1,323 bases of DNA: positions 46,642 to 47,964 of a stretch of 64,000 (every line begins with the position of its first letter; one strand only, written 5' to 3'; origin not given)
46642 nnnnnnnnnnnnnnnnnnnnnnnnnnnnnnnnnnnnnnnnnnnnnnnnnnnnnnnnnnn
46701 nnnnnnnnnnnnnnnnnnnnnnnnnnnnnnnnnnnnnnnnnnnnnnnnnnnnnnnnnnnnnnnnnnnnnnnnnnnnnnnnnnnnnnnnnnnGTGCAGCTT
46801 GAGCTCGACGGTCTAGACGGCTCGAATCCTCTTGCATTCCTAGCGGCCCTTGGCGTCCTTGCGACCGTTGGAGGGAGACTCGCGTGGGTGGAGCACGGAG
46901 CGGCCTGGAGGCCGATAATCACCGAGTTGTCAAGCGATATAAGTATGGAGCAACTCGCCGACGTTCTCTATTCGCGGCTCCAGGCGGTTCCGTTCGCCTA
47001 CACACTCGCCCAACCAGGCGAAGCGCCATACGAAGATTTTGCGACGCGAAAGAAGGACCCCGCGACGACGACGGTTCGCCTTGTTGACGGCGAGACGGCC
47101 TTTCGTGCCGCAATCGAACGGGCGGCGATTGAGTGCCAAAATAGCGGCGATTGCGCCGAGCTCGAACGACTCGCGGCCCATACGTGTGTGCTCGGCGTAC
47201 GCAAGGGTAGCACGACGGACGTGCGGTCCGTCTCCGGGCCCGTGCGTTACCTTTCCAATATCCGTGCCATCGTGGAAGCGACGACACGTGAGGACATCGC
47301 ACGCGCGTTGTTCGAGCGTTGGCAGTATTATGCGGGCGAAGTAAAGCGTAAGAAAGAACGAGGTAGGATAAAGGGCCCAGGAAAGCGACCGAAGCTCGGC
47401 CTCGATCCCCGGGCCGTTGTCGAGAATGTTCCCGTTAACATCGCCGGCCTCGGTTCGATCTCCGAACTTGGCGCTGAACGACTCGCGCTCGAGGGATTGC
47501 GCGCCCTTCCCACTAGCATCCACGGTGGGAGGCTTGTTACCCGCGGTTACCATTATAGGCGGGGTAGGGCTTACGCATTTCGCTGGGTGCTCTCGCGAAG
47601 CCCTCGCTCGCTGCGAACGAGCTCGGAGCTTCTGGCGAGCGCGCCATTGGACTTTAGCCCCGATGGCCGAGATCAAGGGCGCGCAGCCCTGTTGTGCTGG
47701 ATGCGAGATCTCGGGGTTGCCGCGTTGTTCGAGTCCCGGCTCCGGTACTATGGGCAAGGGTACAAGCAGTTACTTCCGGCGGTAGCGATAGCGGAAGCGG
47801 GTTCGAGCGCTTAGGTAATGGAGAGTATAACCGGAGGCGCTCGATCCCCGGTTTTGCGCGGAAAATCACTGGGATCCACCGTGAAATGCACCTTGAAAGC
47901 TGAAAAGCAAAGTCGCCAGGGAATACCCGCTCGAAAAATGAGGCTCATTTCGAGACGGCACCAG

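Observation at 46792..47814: Half-length Csx17/Cas8u-like large subunit overlapping cas3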

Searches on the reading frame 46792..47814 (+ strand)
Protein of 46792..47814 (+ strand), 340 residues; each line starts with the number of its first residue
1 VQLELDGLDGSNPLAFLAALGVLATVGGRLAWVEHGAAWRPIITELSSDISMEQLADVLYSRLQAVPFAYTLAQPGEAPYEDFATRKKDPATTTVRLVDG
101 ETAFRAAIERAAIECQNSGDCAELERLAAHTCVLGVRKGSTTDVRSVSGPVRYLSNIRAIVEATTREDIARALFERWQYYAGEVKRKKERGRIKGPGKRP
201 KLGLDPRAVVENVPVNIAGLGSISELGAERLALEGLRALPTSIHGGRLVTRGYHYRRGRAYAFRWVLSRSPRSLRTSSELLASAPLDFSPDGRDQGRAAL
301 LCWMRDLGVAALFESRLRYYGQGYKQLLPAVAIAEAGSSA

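Call 6: search_protein_families(library=ncbifam, proteins=[window:46792-47814:+], max_evalue=1)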
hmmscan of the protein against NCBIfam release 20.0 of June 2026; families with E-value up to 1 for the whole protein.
window:46792-47814:+ (340 aa): 1 family
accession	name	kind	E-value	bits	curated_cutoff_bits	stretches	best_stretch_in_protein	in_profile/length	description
NF049934.1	adjac_Cas3_IG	equivalog_domain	3.9e-33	115.4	65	2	5-180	1-170/299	type I-G CRISPR-associated protein, Cas3-extension family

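Call 7: search_protein_families(library=pfam, proteins=[window:46792-47814:+], max_evalue=1)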
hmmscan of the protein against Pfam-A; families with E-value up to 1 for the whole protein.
window:46792-47814:+ (340 aa): 0 families

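Call 8: find_homologous_proteins(query=window:46792-47811:+)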
Query window:46792-47811:+ (340 aa): 14 proteins with E <= 0.001 among 8000 candidates.
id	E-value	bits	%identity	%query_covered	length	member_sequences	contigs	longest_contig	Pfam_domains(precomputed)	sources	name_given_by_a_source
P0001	9.4e-85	303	51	98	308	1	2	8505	-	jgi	jgi:hypothetical protein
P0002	4.8e-79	284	51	97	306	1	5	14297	-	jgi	jgi:hypothetical protein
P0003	5.8e-77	277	49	97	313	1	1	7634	-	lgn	-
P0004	7.8e-77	277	50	98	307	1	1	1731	-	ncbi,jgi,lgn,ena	jgi:hypothetical protein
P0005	2.9e-76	275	47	97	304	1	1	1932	-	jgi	jgi:hypothetical protein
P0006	1.3e-67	246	45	98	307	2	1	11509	-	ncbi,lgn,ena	-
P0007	2.7e-11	61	31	82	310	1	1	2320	-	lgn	-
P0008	3.6e-11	61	24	95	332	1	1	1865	-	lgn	-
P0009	2.4e-7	48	27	98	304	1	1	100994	-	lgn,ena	-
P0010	2.1e-6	45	27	96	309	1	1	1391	-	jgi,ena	-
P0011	7.2e-6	43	28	98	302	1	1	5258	-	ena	-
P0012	6.9e-5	40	30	88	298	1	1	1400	-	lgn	-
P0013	4.1e-4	38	24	96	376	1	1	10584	-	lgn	-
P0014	1.0e-3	36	27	77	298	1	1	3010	-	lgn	-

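Call 9: search_solved_structures(query=window:46792-47811:+, max_evalue=10)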
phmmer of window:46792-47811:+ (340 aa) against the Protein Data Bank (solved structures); distinct sequences matched with E-value up to 10: 1.
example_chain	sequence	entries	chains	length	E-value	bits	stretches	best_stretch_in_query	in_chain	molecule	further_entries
9ijd_R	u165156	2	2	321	0.26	13.6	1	17-79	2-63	Beta-3 adrenergic receptor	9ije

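Call 10: search_protein_families(library=padloc, proteins=[window:46792-47811:+], max_evalue=1)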
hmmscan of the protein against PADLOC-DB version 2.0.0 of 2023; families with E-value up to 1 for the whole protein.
window:46792-47811:+ (340 aa): 1 family
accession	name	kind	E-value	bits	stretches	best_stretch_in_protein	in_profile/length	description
PDLC01514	Cas8g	-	1.2e-32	111.7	2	2-180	3-159/287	CAS-I-U; effector_LS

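Call 21: predict_structure(alignment_id=A1)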
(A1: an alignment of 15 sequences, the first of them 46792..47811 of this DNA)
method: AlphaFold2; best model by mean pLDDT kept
length: 340 residues; sequences in the alignment: 15
mean_pLDDT: 71.1   pTM: 0.75
mean pLDDT of the five models: 71.1, 70.4, 70.3, 70.0, 69.2
residues with pLDDT >= 90: 95; 70-90: 101; 50-70: 63; < 50: 81
segments of 3 or more residues with pLDDT < 50: 75-99, 132-148, 180-197, 206-224
pLDDT, mean of each block of 10 residues (from residue 1): 91 91 95 92 93 94 72 51 40 39 65 77 67 40 40 72 89 78 44 45 50 29 65 85 62 78 92 93 82 78 94 84 70 78
secondary structure, 60 per line:
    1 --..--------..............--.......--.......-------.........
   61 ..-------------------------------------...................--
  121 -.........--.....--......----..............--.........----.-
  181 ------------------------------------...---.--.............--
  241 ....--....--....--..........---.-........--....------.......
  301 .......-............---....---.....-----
elements in order: H13-26 E29-35 E38-44 H52-62 H100-118 H122-130 E133-137 E140-145 H150-163 H166-174 H226-238 E241-244 E247-250 E253-256 E259-268 H274-281 H284-287 H294-307 E309-320 E324-327 E331-335

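Call 23: search_protein_representatives(alignment_id=A1)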
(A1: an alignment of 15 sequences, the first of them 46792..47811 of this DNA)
Query: 15 sequences, 312 profile positions. Proteins with E-value up to 0.001 (for the whole library): 2290; up to 1e-10: 1778; up to 1e-30: 869. The best 150 are listed.
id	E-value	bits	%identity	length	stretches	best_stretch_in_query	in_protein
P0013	3.9e-102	358.3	-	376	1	2-311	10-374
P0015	9.7e-99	347.2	-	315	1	1-310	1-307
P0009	1.7e-98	346.4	-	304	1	2-312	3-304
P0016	1.7e-98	346.3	-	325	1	5-312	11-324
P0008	2.6e-97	342.4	-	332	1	3-311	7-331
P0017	7.2e-97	341.0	-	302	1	5-312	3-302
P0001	1.5e-96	340.0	-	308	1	5-312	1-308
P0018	8.0e-91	321.2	-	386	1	6-311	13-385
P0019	9.8e-90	317.6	-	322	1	3-311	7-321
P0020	2.4e-88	313.0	-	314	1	8-311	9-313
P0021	8.7e-88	311.2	-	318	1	6-312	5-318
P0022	1.5e-87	310.4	-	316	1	7-312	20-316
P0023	2.4e-87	309.7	-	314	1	5-309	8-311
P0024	4.9e-87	308.7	-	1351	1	4-312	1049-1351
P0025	3.0e-86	306.1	-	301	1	6-312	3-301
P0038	1.2e-81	291.0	-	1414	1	4-310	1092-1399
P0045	1.0e-79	284.7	-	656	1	4-309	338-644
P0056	2.5e-77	276.8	-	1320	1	4-310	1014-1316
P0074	3.8e-74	266.4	-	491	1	5-310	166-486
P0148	1.4e-66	241.6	-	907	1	5-311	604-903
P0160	5.5e-66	239.6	-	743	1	5-312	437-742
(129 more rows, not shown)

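Call 26: fold_search(model_id=the predicted structure, library=pdb)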
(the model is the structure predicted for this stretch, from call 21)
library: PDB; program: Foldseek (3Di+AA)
matches with E <= 10: 344; with E <= 0.001: 0
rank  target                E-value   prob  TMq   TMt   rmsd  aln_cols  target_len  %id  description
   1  5wa4_B                5.4e-01  0.09  0.13  0.13  21.1       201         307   14  Pyridine synthase, TbtD, from thiomuracin biosynthesis bound to an N-terminal leader peptide fragment (released 2017-11-22)
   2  5wa4_D                8.2e-01  0.08  0.13  0.14  21.1       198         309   15  Pyridine synthase, TbtD, from thiomuracin biosynthesis bound to an N-terminal leader peptide fragment (released 2017-11-22)
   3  7mwq_A                1.1e+00  0.07  0.11  0.16  13.6       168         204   10  Structure of De Novo designed beta sheet heterodimer LHD29A53/B53 (released 2022-01-19)
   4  3hbl_A                1.1e+00  0.12  0.09  0.03  12.6        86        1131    9  Crystal Structure of S. aureus Pyruvate Carboxylase T908A Mutant (released 2009-06-30)
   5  7mwq_B                1.3e+00  0.08  0.11  0.17  14.4       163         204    8  Structure of De Novo designed beta sheet heterodimer LHD29A53/B53 (released 2022-01-19)
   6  8evz_C                1.3e+00  0.06  0.09  0.09  14.3        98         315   15  DdlB from Pseudomonas aeruginosa PAO1 in complex with ADP and phosphorylated D-cycloserine (released 2023-08-30)
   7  5dmx_A                1.6e+00  0.06  0.10  0.13  13.3       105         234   13  Crystal structure of D-alanine-D-alanine ligase from Acinetobacter baumannii, space group p212121 (released 2016-08-17)
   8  5h80_A                1.7e+00  0.06  0.08  0.07  12.6        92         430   12  Biotin Carboxylase domain of single-chain bacterial carboxylase (released 2016-07-20)
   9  1uta_MODEL_1_A        1.8e+00  0.23  0.14  0.45   4.2        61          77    8  Solution structure of the C-terminal RNP domain from the divisome protein FtsN (released 2004-09-24)
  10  5d8d_C                1.9e+00  0.07  0.09  0.10  13.2        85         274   14  Crystal structure of D-alanine-D-alanine ligase from Acinetobacter baumannii (released 2016-08-17)
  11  5dmx_C                1.9e+00  0.05  0.09  0.12  13.4       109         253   15  Crystal structure of D-alanine-D-alanine ligase from Acinetobacter baumannii, space group p212121 (released 2016-08-17)
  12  9p8z_G                2.0e+00  0.09  0.15  0.23  10.6       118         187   10  Crystal Structure of GTP cyclohydrolase 1 (FolE) from Mycobacterium tuberculosis (released 2025-07-02)
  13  8evz_A                2.1e+00  0.08  0.07  0.08  10.2        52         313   17  DdlB from Pseudomonas aeruginosa PAO1 in complex with ADP and phosphorylated D-cycloserine (released 2023-08-30)
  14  8evw_B                2.3e+00  0.06  0.08  0.08  14.2        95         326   13  DdlA from Pseudomonas aeruginosa PAO1 in complex with ATP and D-ala-D-ala (released 2023-08-30)
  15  5wa4_F                2.3e+00  0.04  0.12  0.13  21.3       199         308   12  Pyridine synthase, TbtD, from thiomuracin biosynthesis bound to an N-terminal leader peptide fragment (released 2017-11-22)
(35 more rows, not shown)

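Call 27: search_protein_families(library=ncbifam, proteins=[P0024, P0038, P0056, P0045, P0074, P0148, P0160], max_evalue=0.001)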
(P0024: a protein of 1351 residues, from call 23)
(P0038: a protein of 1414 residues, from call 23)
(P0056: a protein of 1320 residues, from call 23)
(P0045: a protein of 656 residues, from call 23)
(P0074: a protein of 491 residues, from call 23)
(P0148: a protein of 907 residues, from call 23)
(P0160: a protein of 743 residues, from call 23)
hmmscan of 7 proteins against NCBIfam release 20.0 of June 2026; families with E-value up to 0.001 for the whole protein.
P0024 (1351 aa): 5 families
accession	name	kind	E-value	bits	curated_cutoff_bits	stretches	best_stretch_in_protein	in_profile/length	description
TIGR02621.3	cas3_GSU0051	exception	8.4e-222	739.4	400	1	8-1006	1-854/854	type I-G CRISPR-associated helicase/endonuclease Cas3g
NF049934.1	adjac_Cas3_IG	equivalog_domain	2.8e-70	237.3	65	1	1054-1348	1-298/299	type I-G CRISPR-associated protein, Cas3-extension family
TIGR01587.1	cas3_core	equivalog_domain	9.9e-20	70.9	102.45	1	294-442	213-354/358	CRISPR-associated helicase Cas3'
TIGR01596.1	cas3_HD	equivalog_domain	2.2e-13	50.7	43.45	1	802-933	1-103/178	CRISPR-associated endonuclease Cas3''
NF007248.0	PRK09694.1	equivalog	1.4e-11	43.2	569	1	305-414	562-670/878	CRISPR-associated helicase/endonuclease Cas3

P0038 (1414 aa): 6 families
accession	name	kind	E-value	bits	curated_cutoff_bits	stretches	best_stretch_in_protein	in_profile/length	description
TIGR02621.3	cas3_GSU0051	exception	6.3e-212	706.8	400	1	11-1068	1-854/854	type I-G CRISPR-associated helicase/endonuclease Cas3g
NF049934.1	adjac_Cas3_IG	equivalog_domain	4e-70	236.8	65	1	1097-1399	1-299/299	type I-G CRISPR-associated protein, Cas3-extension family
TIGR01587.1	cas3_core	equivalog_domain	9.6e-23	80.9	102.45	1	299-444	201-342/358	CRISPR-associated helicase Cas3'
TIGR01596.1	cas3_HD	equivalog_domain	3.3e-17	63.1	43.45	1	857-1068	1-178/178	CRISPR-associated endonuclease Cas3''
NF007248.0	PRK09694.1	equivalog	1.5e-12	46.3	569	1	320-428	560-668/878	CRISPR-associated helicase/endonuclease Cas3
TIGR03158.1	cas3_cyano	exception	0.00084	18.6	69.1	0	375-419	312-356/357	type I-D CRISPR-associated helicase Cas3'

P0056 (1320 aa): 7 families
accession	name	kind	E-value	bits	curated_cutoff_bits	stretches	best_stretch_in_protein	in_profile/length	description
TIGR02621.3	cas3_GSU0051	exception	2.8e-230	767.5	400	1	9-984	2-854/854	type I-G CRISPR-associated helicase/endonuclease Cas3g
NF049934.1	adjac_Cas3_IG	equivalog_domain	3.6e-59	200.8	65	1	1019-1315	1-298/299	type I-G CRISPR-associated protein, Cas3-extension family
TIGR01587.1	cas3_core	equivalog_domain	2e-25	89.7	102.45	1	179-419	118-337/358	CRISPR-associated helicase Cas3'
TIGR01596.1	cas3_HD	equivalog_domain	8e-17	61.9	43.45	1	788-907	1-106/178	CRISPR-associated endonuclease Cas3''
NF007248.0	PRK09694.1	equivalog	2.7e-12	45.5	569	1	299-405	561-666/878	CRISPR-associated helicase/endonuclease Cas3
TIGR02562.1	cas3_yersinia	equivalog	8e-05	20.6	565.95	0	357-415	835-893/1110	type I-F CRISPR-associated helicase Cas3f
TIGR03158.1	cas3_cyano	exception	0.00019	20.7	69.1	1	354-398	312-356/357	type I-D CRISPR-associated helicase Cas3'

P0045 (656 aa): 3 families
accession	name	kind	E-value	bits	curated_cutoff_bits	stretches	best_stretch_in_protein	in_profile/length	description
NF049934.1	adjac_Cas3_IG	equivalog_domain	1.1e-63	215.7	65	1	343-643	1-297/299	type I-G CRISPR-associated protein, Cas3-extension family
TIGR02621.3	cas3_GSU0051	exception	8.4e-52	177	400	1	96-314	652-854/854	type I-G CRISPR-associated helicase/endonuclease Cas3g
TIGR01596.1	cas3_HD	equivalog_domain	8.1e-15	55.3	43.45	1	115-314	1-178/178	CRISPR-associated endonuclease Cas3''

P0074 (491 aa): 2 families
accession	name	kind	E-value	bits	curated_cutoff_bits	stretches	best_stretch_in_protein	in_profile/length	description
NF049934.1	adjac_Cas3_IG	equivalog_domain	2.2e-63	214.7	65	1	170-484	1-297/299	type I-G CRISPR-associated protein, Cas3-extension family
TIGR02621.3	cas3_GSU0051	exception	2e-28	99.7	400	1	7-138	730-854/854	type I-G CRISPR-associated helicase/endonuclease Cas3g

P0148 (907 aa): 3 families
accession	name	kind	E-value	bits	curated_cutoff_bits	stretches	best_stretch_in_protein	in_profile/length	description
TIGR02621.3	cas3_GSU0051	exception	3e-78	264.5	400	1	10-577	409-854/854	type I-G CRISPR-associated helicase/endonuclease Cas3g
NF049934.1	adjac_Cas3_IG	equivalog_domain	1.8e-46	159.2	65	1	608-899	1-296/299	type I-G CRISPR-associated protein, Cas3-extension family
TIGR01596.1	cas3_HD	equivalog_domain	3.1e-14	53.4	43.45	1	387-577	1-178/178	CRISPR-associated endonuclease Cas3''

P0160 (743 aa): 4 families
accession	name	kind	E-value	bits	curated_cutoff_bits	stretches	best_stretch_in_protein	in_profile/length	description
TIGR02621.3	cas3_GSU0051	exception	9.1e-66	223.2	400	1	1-405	478-854/854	type I-G CRISPR-associated helicase/endonuclease Cas3g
NF049934.1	adjac_Cas3_IG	equivalog_domain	4.1e-50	171.1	65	1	441-739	1-298/299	type I-G CRISPR-associated protein, Cas3-extension family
TIGR01596.1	cas3_HD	equivalog_domain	1.1e-17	64.6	43.45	1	217-403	1-143/178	CRISPR-associated endonuclease Cas3''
TIGR00277.1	HDIG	domain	3e-05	23.8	27.6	1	218-254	6-42/84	HDIG domain-containing metalloprotein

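Call 35: search_solved_structures(query=A1, max_evalue=10, show_alignments=3)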
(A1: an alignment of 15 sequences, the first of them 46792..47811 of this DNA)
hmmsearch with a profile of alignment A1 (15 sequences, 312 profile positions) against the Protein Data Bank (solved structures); distinct sequences matched with E-value up to 10: 1.
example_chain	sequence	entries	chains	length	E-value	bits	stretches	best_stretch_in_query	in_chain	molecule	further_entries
2fb0_A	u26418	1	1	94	0.93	12.1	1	73-128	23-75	conserved hypothetical protein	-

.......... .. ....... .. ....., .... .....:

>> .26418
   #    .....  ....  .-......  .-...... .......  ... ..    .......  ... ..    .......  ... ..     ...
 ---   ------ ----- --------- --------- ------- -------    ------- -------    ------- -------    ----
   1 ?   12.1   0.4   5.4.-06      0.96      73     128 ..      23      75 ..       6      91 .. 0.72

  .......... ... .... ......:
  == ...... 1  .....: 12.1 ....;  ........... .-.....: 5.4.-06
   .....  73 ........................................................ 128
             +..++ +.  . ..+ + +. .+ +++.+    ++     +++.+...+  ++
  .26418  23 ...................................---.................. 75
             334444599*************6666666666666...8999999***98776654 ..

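Call 37: find_related_loci(query=A1, collection=genome_contigs, flank=10000)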
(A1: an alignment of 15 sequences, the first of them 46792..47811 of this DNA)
Query A1 (340 aa) in genome_contigs; peptide patterns used: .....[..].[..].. (x = any residue, [..] = any of these).
599 stretches matched a pattern (row limit reached: there are more); 423 encode a relative of the query (tblastn E <= 1e-3); the best 80 are kept; 80 distinct loci.
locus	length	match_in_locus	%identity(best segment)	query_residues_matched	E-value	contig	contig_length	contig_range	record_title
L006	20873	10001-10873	29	5-316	1e-20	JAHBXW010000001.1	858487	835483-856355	MAG: Planctomyces sp. isolate ACE_PLA29 PLA29_1, whole genome shotgun sequence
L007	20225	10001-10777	29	5-286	9e-21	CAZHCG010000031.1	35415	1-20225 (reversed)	MAG TPA_asm: uncultured Myxococcales bacterium isolate binchicken_co17_433 genome assembly, contig: NODE_3396_length_354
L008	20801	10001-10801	32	2-291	4e-20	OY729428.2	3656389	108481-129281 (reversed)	MAG: Bryobacterales bacterium isolate 40538f42-96db-4fd0-a274-5305745f95c5 genome assembly, chromosome: 2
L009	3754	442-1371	29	3-334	2e-19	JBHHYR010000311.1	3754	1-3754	MAG: Candidatus Binatia bacterium isolate Maj_2_bin.38 NODE_15930_length_3754_cov_6.515545, whole genome shotgun sequenc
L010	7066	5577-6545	29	3-333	4e-19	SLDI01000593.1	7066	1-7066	MAG: Phycisphaeraceae bacterium isolate CSSed162cmB_538 CSSed16-2cmB-48950, whole genome shotgun sequence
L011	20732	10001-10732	33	3-265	4e-19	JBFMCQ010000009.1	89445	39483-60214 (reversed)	MAG: Pseudomonadota bacterium isolate MAG197 MAG197_9, whole genome shotgun sequence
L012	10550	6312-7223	31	2-333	3e-18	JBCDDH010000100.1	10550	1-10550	MAG: Planctomycetota bacterium isolate P01_G01_bin.36 k141_324530_length_10550_cov_16.9867, whole genome shotgun sequenc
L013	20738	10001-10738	32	2-265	3e-18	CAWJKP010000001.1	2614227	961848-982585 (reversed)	MAG: Pirellulales bacterium isolate MFD05580.bin.2.29 genome assembly, contig: contig_14583, whole genome shotgun sequen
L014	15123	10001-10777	29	2-282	4e-18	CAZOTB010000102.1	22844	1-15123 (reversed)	MAG TPA_asm: uncultured Verrucomicrobiota bacterium isolate binchicken_co107_139 genome assembly, contig: NODE_5613_leng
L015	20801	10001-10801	28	3-291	9e-18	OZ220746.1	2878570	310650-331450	MAG: Rhodothermales bacterium isolate 9cc831bd-bc70-4893-94b0-cd5ea3f684b8 genome assembly, chromosome: 1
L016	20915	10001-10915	28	2-333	1e-17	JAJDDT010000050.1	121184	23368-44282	MAG: Phycisphaerae bacterium isolate OFTM371 OFTM371_49, whole genome shotgun sequence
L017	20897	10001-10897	28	3-333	2e-17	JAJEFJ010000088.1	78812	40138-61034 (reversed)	MAG: Candidatus Latescibacterota bacterium isolate p16x43bins.30 k141_798253, whole genome shotgun sequence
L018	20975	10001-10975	29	2-338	5e-17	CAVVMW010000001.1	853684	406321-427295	MAG: uncultured bacterium isolate MFD03726.bin.2.170 genome assembly, contig: contig_10406, whole genome shotgun sequenc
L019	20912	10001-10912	26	3-333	3e-17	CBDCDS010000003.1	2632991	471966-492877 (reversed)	MAG: Gammaproteobacteria bacterium isolate 7018d805-9e79-4280-bfa5-16e89684b7f5 genome assembly, contig: contig_3, whole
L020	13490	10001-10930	27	1-333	5e-17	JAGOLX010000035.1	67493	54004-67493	MAG: Phycisphaerae bacterium isolate Go_SlDig_bin_445 Go_SlDig_979_length_67493_cov_12.398035, whole genome shotgun sequ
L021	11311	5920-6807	30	5-330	8e-17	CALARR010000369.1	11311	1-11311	MAG TPA_asm: uncultured Planctomycetales bacterium isolate SRR3330210_bin.80_CONCOCT_v1.1_MAG genome assembly, contig: E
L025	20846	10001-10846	29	3-316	1e-16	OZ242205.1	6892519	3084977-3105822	MAG: Vicinamibacterales bacterium isolate eeb0043e-0032-4cf8-a264-719f6bba5173 genome assembly, chromosome: 1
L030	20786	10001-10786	26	5-282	3e-16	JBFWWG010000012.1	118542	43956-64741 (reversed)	MAG: Nitrospiraceae bacterium isolate CA_2019_TPBS_111 NODE_1408_length_118542_cov_9.878900_TPBS, whole genome shotgun s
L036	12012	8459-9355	27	3-334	6e-16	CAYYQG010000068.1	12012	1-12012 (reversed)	MAG TPA_asm: uncultured Puniceicoccaceae bacterium isolate SRP141376_co5_151 genome assembly, contig: NODE_13123_length_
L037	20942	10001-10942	27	3-334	7e-16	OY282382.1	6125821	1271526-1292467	MAG: uncultured Vicinamibacterales bacterium isolate e65da963-7c29-4b68-91ce-224fd25ea74c genome assembly, chromosome: 1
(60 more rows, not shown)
